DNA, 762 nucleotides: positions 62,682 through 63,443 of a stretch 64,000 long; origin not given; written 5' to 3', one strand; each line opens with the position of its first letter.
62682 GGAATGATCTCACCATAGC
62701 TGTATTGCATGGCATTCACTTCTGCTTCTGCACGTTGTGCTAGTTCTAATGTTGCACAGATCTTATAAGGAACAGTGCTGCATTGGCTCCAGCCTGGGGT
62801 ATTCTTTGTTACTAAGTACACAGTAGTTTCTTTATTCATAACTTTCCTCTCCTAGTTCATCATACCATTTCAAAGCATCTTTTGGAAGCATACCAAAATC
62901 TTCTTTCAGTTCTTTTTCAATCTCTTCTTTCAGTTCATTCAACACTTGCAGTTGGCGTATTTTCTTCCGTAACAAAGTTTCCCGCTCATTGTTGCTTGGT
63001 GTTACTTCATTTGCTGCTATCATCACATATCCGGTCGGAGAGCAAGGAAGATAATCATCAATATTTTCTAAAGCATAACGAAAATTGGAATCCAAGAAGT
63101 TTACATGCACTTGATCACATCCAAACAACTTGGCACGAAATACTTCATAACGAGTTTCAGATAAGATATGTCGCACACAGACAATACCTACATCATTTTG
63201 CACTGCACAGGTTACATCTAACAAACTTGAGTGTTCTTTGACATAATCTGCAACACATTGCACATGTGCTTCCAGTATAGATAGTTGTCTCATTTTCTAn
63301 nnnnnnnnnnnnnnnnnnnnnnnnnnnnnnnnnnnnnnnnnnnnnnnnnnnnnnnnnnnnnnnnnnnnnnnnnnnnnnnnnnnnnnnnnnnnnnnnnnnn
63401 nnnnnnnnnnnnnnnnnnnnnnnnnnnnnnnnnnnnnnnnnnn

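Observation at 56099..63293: Three paralogous gene families dispersed through the minus-strand early array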

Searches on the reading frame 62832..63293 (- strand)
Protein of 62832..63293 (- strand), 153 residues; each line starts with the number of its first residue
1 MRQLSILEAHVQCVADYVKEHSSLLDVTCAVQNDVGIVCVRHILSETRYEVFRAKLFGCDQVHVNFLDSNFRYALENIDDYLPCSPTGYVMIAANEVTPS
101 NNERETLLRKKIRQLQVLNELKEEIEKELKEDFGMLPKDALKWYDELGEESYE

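Call 10: search_protein_families(library=pfam, max_evalue=0.1, proteins=[window:62832-63293:-])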
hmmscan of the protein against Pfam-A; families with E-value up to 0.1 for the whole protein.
window:62832-63293:- (153 aa): 1 family
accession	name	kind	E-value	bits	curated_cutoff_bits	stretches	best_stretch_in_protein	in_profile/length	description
PF09311.16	Rab5-bind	-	0.015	15.3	33.6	1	69-131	193-253/307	Rabaptin-like protein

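Call 11: search_protein_families(library=phrogs, max_evalue=0.01, proteins=[window:62832-63293:-])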
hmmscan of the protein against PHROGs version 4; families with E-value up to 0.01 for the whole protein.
window:62832-63293:- (153 aa): 2 families
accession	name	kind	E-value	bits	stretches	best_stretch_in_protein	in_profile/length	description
phrog_14944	-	unknown function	1.4e-96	321.5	1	1-153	1-153/153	-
phrog_27423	-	unknown function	1.2e-11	45.5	1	11-73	7-68/83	-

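Call 16: find_homologous_proteins(query=window:62832-63293:-, max_evalue=0.001)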
Query window:62832-63293:- (153 aa): 16 proteins with E <= 0.001 among 34 candidates.
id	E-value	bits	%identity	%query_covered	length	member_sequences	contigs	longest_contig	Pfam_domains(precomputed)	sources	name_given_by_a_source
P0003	1.5e-93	328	96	100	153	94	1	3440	-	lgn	-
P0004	4.8e-88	311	90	100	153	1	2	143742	-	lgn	-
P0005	6.1e-88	310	90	100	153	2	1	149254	-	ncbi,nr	ncbi:hypothetical protein [Escherichia phage AV126]|nr:hypothetical protein [Escherichia phage AV126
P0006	7.3e-88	310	90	100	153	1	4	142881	-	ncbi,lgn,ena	-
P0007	8.7e-88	310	90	100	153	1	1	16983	-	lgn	-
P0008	1.0e-86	306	90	99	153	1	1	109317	-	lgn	-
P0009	1.6e-86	306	90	100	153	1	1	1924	-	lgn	-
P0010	4.5e-86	304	90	99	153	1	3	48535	-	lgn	-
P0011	4.4e-85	301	89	99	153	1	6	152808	-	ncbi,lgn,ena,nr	ncbi:TPA: hypothetical protein J9755_000375 [Escherichia coli]|nr:hypothetical protein [Escherichia 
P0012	2.5e-83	295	86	100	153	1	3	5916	-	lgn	-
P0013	3.2e-83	295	88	96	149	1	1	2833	-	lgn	-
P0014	4.6e-69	249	89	83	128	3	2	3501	-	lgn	-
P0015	4.0e-62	227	71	93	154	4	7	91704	-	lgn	-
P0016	2.4e-52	195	65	100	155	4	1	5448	-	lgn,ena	-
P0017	9.1e-45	170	55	99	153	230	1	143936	-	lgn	-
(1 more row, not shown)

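Call 52: predict_structure(alignment_id=A3)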
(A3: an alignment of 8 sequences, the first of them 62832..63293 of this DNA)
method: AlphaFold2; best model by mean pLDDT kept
length: 153 residues; sequences in the alignment: 8
mean_pLDDT: 78.5   pTM: 0.53
mean pLDDT of the five models: 78.5, 78.4, 78.1, 77.3, 76.0
residues with pLDDT >= 90: 36; 70-90: 85; 50-70: 12; < 50: 20
segments of 3 or more residues with pLDDT < 50: 85-93, 95-99, 150-153
pLDDT, mean of each block of 10 residues (from residue 1): 75 92 89 93 87 86 86 85 57 48 72 87 84 78 69 41
secondary structure, 60 per line:
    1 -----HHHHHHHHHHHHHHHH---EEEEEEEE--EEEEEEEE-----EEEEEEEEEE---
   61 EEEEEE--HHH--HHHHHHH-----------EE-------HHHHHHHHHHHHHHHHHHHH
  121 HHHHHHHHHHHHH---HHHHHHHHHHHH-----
elements in order: H6-21 E25-32 E35-42 E48-57 E61-66 H74-80 H101-133 H137-148

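Call 62: search_dna_similar(query=window:62832-63293:-, collection=phages, mode=protein, rows=spread, max_rows=30, max_evalue=0.01)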
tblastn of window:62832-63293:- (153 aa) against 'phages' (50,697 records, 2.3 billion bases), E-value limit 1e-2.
Records with a match: 118; places in all: 130; records where one place covers at least 80% of the query: 81.
Best place of each record, by identity: 95-99% 13; 90-95% 19; 80-90% 6; 60-80% 1; <60% 79.
By first word of the organism name: Escherichia 102; Justusliebigvirus 3; Phapecoctavirus 3; Klebsiella 2; Enterobacteria 1; Acinetobacter 1; Campylobacter 1; Shigella 1; Dompiswa 1; Pseudomonas 1; and 2 more.
By host as written in the record: Escherichia coli 26; Escherichia coli K-12 MG1655 16; - 12; Escherichia sp. 5; Escherichia coli K-12 4; Escherichia coli EC3.18 4; Escherichia coli O177 3; Escherichia coli DH5a 2; and 36 more.
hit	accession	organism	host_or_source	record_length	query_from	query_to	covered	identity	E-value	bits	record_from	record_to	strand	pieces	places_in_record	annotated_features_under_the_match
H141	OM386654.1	Escherichia phage vB_EcoM_ESCO9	Escherichia coli DH5a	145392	1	153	100%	98.7%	6e-88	285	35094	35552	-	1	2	hypothetical protein (x2)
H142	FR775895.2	Escherichia phage phi92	Escherichia coli K92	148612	1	153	100%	98.7%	5e-87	282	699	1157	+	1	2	PHI92_gene_001: Phi92_gp001 | PHI92_gene_002: ribosome_binding_site | PHI92_gene_002: Phi92_gp002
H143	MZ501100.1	Escherichia phage PaulScherrer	Escherichia coli K-12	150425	1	153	100%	98.0%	1e-86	281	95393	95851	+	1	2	putative DNA-binding protein | hypothetical protein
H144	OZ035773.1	Justusliebigvirus VEcB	-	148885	1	153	100%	96.1%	3e-85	277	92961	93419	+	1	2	record has no annotation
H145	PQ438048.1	Escherichia phage MirsaeidiM_Esher1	Escherichia coli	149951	1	148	97%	94.6%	7e-80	261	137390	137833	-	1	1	hypothetical protein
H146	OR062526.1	Escherichia phage vB_EcoM_10C3_SA_NWU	Escherichia coli O177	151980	1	153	100%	91.5%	1e-80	263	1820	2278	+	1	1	hypothetical protein (x3)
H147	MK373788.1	Escherichia phage vB_EcoM_Schickermooser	Escherichia coli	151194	1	151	99%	92.1%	8e-80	261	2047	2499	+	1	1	hypothetical protein (x2)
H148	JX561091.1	Escherichia phage phAPEC8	Escherichia coli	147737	1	151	99%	90.7%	2e-78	258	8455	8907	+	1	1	hypothetical protein (x2)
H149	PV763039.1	Escherichia phage WPEC6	Escherichia coli EC3.18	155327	1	147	96%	81.0%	4e-67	225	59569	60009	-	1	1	hypothetical protein (x2)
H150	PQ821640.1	Escherichia phage SD2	Escherichia sp.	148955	1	153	100%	65.4%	8e-45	161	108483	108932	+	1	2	SD2000159: hypothetical protein | SD2000160: hypothetical protein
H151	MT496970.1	Escherichia phage Mt1B1_P17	Escherichia coli Mt1B1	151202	1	153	100%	56.9%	9e-43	155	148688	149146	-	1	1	hypothetical protein (x3)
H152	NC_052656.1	Escherichia phage anhysbys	Escherichia coli K-12 MG1655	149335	1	153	100%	56.2%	2e-42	154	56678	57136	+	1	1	hypothetical protein (x3)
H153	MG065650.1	Campylobacter phage B15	Campylobacter jejuni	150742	1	153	100%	56.2%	3e-42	154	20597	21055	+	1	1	record has no annotation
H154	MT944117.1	Escherichia phage PNJ1809-36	Escherichia coli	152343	1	153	100%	56.2%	3e-41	151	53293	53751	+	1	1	hypothetical protein (x2)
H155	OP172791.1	Escherichia phage ECO340P1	Shigella flexneri DA340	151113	1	153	100%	55.6%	9e-41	150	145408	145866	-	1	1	hypothetical protein (x3)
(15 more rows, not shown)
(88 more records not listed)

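Call 76: search_protein_families(library=ncbifam, max_evalue=0.1, proteins=[window:62832-63293:-])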
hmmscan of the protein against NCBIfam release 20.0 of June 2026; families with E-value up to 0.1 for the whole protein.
window:62832-63293:- (153 aa): 1 family
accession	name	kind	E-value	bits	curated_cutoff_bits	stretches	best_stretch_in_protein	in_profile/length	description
NF011438.0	PRK14867.1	equivalog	0.0084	14.6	1143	1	41-145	275-378/659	DNA topoisomerase VI subunit B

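Call 93: search_protein_families(library=padloc, max_evalue=0.01, proteins=[window:62832-63293:-])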
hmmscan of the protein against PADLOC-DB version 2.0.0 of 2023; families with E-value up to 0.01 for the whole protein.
window:62832-63293:- (153 aa): 1 family
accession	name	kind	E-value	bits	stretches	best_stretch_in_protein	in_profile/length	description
PDLC02168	Avs3b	-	0.008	14.1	0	96-138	185-226/238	-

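Call 99: search_solved_structures(query=A3, max_evalue=10)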
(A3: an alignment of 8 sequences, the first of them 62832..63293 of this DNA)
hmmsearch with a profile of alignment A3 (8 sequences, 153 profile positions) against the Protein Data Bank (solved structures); distinct sequences matched with E-value up to 10: 7.
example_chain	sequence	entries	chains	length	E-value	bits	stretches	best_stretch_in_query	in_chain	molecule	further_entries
3l8i_A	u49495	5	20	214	0.25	14.3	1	57-134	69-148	Programmed cell death protein 10 | Cerebral cavernous malformations 3 protein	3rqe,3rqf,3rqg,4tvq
4geh_A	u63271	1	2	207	0.26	14.3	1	57-134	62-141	Programmed cell death protein 10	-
3l8j_A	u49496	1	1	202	0.26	14.2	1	57-134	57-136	Programmed cell death protein 10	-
3ajm_A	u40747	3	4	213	0.27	14.2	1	57-133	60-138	Programmed cell death protein 10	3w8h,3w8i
6wq2_a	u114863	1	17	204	0.38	13.7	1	19-99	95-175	Structural protein MCP1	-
4ntg_A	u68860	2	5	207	0.47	13.4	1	9-66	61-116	accelerated-cell-death 11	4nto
6sg9_F1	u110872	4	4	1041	2.7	10.9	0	110-139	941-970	mt-SAF1 (RSM22) | Mitochondrial small ribosomal subunit Rsm22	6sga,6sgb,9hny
